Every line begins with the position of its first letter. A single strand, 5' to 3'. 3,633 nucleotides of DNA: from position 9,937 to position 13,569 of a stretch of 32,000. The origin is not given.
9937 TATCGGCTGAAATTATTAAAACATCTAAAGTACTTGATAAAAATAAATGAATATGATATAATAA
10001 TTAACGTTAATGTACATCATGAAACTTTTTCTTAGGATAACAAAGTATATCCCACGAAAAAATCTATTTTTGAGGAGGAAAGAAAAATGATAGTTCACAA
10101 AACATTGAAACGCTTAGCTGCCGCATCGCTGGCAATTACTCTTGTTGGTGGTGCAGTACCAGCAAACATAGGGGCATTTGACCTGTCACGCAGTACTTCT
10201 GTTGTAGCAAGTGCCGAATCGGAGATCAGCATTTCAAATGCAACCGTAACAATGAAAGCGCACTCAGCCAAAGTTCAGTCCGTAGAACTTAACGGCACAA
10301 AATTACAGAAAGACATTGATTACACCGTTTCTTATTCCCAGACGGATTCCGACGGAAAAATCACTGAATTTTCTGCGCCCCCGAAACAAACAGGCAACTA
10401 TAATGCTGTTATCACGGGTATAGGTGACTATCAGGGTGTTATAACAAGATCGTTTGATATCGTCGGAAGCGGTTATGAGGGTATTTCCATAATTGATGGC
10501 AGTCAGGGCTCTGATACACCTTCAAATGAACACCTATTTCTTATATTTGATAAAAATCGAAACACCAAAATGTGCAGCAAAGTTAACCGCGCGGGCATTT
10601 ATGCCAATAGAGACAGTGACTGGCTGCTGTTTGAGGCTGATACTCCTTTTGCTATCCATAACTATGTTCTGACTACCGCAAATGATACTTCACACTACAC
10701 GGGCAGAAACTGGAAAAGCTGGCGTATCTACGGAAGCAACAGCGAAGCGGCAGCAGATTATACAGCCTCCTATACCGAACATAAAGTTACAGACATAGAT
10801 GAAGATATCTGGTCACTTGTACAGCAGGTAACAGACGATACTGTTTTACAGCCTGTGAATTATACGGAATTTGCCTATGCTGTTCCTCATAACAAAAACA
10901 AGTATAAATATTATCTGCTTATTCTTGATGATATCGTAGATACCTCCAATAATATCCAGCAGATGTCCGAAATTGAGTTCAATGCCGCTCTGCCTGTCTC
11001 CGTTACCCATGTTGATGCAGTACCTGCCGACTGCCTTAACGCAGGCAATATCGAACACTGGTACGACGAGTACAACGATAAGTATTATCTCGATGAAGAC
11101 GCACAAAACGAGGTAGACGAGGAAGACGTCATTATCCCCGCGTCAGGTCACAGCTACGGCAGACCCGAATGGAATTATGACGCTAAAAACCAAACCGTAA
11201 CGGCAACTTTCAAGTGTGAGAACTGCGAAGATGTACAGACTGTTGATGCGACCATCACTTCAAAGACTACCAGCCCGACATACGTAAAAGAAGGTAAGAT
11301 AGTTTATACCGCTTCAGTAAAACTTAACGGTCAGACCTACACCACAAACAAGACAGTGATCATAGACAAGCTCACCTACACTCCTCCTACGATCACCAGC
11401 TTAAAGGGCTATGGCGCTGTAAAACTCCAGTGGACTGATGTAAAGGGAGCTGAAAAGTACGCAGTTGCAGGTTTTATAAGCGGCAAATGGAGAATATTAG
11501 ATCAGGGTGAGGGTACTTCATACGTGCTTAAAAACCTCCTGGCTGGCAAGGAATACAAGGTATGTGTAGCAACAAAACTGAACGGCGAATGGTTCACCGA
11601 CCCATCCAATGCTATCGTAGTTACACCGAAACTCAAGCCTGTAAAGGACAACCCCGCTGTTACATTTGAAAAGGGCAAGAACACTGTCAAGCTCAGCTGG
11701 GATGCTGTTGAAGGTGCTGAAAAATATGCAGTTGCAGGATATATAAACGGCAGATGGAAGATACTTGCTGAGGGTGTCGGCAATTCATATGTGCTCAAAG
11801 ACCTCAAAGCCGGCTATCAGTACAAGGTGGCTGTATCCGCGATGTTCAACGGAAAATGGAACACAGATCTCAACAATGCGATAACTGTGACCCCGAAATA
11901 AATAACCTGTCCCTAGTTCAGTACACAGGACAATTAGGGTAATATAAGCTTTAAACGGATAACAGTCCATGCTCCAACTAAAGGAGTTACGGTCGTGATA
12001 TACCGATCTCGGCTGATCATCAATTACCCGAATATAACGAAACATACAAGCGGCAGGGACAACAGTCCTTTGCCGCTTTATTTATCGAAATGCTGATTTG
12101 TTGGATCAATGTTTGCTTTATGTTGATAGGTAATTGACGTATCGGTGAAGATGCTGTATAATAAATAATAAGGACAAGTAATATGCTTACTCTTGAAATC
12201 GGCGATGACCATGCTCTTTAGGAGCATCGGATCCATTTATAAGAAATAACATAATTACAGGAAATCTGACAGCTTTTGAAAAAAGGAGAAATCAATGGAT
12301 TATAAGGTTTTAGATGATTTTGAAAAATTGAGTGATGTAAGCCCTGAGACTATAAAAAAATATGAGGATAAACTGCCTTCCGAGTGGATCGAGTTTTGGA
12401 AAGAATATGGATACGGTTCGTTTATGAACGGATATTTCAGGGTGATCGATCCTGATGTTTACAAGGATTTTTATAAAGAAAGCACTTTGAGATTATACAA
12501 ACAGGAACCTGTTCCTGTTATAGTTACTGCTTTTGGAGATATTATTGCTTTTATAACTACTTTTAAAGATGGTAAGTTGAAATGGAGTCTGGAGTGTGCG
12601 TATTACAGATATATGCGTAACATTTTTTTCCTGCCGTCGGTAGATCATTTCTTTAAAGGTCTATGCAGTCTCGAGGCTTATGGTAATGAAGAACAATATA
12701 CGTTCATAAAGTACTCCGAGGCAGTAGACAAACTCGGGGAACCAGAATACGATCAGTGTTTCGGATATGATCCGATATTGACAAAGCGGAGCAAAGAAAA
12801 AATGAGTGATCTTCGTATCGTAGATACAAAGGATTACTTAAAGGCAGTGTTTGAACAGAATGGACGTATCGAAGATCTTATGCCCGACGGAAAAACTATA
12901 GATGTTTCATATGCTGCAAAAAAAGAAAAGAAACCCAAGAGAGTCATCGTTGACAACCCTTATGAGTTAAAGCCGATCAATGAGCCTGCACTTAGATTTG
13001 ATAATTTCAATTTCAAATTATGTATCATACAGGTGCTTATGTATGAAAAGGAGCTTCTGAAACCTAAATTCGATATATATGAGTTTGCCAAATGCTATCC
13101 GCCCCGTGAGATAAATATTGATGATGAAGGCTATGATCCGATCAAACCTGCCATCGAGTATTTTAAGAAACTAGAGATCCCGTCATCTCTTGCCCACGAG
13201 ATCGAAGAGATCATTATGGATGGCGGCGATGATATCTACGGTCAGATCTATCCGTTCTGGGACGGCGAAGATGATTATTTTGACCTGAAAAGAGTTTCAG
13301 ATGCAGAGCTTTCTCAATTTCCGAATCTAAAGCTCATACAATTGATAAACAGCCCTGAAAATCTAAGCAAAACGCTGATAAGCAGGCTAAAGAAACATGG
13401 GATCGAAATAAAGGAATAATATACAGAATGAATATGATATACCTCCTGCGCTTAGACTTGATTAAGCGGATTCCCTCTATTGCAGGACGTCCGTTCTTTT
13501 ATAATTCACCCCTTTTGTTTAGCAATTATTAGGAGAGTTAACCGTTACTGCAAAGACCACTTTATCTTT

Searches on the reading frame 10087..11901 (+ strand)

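Call 5: search_protein_families(library=pfam, proteins=[window:10087-11901:+], max_evalue=0.01)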
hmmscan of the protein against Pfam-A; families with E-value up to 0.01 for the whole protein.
window:10087-11901:+ (604 aa): 2 families
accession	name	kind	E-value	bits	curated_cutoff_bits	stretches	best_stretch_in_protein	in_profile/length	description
PF00041.27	fn3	-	6.4e-08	33.1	25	0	524-589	7-72/84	Fibronectin type III domain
PF21910.2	GH85_C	-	0.0011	19.8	27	0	533-574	18-60/95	GH85 endohexosaminidases, C-terminal domain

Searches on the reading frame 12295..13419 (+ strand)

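Call 8: search_protein_families(library=pfam, proteins=[window:12295-13419:+], max_evalue=1)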
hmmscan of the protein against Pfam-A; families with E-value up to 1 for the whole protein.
window:12295-13419:+ (374 aa): 4 families
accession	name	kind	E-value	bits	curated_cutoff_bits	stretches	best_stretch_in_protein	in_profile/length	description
PF21832.1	DUF6892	-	5.1e-51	172.9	24.6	1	233-372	2-136/136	Family of unknown function (DUF6892)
PF08887.16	GAD-like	-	5.3e-14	52.5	25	1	10-89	11-96/107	GAD-like domain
PF08906.16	T6SS_Tdi1_C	-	8.9e-06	25.9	27.4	1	116-182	4-68/75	T6SS immunity protein Tdi1, C-terminal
PF18017.8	SAM_4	-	0.072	13.6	23.6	1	29-88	9-66/84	SAM domain (Sterile alpha motif)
